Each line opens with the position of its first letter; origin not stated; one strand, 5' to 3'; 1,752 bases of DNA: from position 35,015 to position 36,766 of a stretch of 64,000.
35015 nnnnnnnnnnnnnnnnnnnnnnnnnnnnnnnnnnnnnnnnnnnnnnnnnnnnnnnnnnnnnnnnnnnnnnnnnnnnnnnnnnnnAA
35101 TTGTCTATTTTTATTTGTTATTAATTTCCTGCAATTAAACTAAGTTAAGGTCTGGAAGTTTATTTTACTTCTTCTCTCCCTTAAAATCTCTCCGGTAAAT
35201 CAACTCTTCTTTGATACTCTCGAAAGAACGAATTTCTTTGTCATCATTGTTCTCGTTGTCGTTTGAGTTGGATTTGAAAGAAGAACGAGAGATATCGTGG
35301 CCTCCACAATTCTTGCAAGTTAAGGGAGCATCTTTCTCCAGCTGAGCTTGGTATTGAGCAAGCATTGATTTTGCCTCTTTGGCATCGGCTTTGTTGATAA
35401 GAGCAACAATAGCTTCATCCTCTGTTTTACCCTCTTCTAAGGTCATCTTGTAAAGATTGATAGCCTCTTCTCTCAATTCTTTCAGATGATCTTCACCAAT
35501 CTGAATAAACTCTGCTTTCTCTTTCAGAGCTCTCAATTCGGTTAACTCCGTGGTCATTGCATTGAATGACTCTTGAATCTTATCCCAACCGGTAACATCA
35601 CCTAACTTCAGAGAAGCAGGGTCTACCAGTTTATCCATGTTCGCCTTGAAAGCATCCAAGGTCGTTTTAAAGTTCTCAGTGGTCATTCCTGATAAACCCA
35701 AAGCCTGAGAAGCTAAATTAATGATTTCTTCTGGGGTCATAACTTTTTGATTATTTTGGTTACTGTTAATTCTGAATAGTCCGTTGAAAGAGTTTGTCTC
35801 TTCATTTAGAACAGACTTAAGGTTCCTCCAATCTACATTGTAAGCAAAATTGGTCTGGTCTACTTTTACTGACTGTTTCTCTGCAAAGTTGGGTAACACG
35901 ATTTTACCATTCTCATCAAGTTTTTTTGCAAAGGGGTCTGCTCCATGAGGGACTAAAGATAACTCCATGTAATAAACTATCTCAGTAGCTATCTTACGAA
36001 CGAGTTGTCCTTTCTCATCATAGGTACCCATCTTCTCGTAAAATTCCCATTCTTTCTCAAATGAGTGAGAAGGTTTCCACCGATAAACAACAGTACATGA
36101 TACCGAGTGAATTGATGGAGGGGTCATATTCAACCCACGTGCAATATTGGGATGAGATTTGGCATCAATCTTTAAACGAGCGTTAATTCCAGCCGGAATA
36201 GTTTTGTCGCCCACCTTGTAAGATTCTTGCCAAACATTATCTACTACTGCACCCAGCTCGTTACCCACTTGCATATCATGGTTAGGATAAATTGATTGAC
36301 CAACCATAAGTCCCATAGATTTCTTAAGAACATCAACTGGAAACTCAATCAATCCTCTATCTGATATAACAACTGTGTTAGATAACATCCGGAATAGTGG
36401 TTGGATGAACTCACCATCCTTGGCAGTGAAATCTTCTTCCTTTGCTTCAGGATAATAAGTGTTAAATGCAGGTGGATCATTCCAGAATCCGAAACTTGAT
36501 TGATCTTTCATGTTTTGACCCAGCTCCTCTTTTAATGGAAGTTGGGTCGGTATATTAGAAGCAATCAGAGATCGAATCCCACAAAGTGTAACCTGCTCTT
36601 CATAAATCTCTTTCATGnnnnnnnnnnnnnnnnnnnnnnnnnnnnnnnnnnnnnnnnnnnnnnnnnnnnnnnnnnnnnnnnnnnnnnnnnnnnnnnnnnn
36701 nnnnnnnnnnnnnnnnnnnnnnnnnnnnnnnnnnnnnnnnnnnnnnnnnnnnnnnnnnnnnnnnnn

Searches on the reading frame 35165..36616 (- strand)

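Call 8: search_protein_families(library=phrogs, proteins=[window:35165-36616:-])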
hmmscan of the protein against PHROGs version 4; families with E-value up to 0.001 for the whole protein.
window:35165-36616:- (483 aa): 2 families
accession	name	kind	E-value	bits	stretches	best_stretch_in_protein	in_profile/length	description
phrog_8158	-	head and packaging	6e-31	109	1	60-455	51-399/408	head maturation protease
phrog_8730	-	unknown function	1.7e-09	39.2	1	356-452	83-171/191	-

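Call 9: search_protein_families(library=pfam, proteins=[window:35165-36616:-])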
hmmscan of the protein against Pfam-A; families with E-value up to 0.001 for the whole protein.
window:35165-36616:- (483 aa): 0 families
